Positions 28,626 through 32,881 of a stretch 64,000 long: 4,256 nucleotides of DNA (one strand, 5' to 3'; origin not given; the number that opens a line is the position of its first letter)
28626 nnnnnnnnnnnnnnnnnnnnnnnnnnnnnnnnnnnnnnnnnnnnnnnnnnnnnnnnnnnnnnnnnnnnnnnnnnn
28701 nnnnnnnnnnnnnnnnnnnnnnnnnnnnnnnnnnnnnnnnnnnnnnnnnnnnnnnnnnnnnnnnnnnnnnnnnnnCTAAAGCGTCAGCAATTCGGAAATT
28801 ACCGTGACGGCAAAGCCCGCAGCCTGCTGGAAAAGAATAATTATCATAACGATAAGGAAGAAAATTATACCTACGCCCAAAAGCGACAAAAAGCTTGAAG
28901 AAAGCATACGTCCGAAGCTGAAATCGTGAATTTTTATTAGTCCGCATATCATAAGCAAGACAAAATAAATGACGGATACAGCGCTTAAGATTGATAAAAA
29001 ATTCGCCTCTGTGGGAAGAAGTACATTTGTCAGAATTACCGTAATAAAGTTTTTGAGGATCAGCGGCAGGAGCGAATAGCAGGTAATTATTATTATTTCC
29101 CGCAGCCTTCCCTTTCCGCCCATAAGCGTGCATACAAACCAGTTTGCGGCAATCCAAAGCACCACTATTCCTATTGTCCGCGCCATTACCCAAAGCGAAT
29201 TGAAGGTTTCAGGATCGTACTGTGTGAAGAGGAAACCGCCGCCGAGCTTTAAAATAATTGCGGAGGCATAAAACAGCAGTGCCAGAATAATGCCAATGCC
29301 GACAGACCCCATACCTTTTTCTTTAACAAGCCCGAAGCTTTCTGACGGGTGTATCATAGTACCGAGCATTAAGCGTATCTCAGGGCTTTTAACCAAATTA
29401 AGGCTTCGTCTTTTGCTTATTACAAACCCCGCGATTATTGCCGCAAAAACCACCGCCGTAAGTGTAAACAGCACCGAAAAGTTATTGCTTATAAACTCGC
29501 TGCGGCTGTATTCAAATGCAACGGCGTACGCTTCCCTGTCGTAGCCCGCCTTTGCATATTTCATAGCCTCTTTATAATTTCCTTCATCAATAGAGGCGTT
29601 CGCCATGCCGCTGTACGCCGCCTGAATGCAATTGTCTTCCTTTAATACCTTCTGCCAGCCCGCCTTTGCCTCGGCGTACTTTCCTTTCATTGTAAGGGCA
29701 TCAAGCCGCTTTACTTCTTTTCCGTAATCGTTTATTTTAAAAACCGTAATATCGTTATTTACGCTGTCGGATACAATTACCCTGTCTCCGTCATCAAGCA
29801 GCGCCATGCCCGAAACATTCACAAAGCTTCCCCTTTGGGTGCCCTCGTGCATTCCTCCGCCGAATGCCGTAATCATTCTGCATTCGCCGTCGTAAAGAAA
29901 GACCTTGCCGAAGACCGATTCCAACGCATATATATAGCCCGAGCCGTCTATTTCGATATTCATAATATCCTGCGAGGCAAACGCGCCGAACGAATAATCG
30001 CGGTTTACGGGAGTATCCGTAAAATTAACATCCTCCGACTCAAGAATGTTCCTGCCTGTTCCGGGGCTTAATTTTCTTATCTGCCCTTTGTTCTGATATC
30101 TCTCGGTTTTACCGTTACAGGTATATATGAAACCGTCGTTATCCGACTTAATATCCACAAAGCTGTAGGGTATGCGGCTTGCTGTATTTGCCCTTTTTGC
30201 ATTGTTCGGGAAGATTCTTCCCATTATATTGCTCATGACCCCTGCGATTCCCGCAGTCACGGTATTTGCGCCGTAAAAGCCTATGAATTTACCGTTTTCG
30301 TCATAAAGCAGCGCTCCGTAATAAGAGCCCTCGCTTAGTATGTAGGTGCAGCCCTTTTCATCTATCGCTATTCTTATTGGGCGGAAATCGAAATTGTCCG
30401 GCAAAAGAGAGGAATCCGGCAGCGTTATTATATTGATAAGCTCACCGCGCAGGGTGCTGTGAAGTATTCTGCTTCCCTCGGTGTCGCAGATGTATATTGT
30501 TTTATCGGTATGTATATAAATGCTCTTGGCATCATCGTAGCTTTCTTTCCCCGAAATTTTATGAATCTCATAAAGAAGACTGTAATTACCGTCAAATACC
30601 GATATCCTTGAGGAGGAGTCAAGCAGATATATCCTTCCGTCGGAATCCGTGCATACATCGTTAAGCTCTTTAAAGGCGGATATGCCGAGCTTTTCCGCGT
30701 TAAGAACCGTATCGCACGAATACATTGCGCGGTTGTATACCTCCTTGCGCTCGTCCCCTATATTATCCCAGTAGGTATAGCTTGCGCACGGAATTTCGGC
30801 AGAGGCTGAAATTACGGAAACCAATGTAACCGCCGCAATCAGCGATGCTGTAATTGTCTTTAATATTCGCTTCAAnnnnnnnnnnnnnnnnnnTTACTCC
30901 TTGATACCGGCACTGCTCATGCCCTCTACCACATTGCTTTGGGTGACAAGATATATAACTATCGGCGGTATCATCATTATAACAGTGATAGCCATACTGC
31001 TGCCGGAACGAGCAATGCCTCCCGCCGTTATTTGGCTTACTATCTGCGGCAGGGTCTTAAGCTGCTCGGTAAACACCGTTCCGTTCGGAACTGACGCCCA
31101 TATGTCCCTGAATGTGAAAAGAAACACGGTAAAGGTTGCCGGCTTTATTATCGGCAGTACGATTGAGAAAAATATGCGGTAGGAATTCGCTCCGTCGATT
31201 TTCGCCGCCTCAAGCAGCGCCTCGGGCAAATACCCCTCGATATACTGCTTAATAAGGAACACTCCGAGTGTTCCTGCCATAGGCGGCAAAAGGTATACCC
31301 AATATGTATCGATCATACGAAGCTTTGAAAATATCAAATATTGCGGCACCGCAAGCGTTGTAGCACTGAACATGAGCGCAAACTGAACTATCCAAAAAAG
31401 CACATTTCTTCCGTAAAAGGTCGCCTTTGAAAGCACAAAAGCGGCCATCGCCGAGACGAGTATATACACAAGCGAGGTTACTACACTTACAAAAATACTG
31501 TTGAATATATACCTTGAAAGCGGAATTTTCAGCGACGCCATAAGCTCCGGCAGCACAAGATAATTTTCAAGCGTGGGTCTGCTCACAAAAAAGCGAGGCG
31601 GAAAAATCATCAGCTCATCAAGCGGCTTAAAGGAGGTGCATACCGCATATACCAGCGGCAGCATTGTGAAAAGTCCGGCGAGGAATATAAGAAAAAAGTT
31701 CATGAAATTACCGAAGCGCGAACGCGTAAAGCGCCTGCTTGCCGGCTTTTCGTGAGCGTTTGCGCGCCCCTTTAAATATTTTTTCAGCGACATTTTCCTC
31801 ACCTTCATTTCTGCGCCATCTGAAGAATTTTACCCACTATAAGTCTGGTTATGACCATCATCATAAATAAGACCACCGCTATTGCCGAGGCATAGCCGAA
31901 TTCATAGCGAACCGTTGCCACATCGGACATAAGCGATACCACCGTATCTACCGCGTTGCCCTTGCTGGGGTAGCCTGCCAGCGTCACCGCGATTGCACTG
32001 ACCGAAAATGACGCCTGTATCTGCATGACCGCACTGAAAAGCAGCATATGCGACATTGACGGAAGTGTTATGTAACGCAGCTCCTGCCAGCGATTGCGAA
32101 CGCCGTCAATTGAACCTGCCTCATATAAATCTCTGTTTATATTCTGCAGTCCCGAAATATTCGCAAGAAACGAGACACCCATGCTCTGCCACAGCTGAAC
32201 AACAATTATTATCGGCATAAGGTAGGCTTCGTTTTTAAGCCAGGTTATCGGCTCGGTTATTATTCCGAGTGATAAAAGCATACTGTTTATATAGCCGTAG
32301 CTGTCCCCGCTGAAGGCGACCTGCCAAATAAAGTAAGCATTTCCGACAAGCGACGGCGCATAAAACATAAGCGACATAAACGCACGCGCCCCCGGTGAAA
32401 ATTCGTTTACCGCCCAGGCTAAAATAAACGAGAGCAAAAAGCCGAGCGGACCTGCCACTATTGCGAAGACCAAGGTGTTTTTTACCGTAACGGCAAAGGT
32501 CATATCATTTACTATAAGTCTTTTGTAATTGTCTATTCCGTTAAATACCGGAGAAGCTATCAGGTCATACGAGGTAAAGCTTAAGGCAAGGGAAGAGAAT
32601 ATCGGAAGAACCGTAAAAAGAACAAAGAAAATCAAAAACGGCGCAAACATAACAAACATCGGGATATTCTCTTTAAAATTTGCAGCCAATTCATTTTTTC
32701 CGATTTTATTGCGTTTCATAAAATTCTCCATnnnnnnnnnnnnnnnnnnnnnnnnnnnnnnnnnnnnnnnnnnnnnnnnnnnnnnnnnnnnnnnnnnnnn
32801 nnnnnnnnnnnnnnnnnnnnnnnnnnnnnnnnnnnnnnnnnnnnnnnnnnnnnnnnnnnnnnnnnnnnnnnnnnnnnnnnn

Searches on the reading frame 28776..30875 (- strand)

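Call 5: search_protein_families(library=pfam, proteins=[window:28776-30875:-], max_evalue=0.001)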
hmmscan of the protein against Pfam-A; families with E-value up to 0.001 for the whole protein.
window:28776-30875:- (699 aa): 3 families
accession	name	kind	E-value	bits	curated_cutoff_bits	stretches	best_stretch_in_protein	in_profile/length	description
PF04893.22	Yip1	-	8.6e-15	55.5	28.6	1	505-674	2-171/173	Yip1 domain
PF01436.27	NHL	-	5.9e-07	29.7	20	0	354-379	4-28/28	NHL repeat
PF08450.18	SGL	-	0.00069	19.7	26.3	0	355-390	137-172/246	SMP-30/Gluconolactonase/LRE-like region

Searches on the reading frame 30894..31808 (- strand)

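Call 5: search_protein_families(library=pfam, proteins=[window:30894-31808:-], max_evalue=0.001)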
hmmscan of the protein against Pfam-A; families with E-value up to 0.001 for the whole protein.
window:30894-31808:- (304 aa): 1 family
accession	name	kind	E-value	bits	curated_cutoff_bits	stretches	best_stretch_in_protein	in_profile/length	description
PF00528.27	BPD_transp_1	-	2.3e-08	34.4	26.4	1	117-293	3-178/184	Binding-protein-dependent transport system inner membrane component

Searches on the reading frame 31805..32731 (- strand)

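Call 5: search_protein_families(library=pfam, proteins=[window:31805-32731:-], max_evalue=0.001)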
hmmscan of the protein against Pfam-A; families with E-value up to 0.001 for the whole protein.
window:31805-32731:- (308 aa): 1 family
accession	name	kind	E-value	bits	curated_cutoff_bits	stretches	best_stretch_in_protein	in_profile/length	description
PF00528.27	BPD_transp_1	-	3e-10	40.5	26.4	1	97-298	1-174/184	Binding-protein-dependent transport system inner membrane component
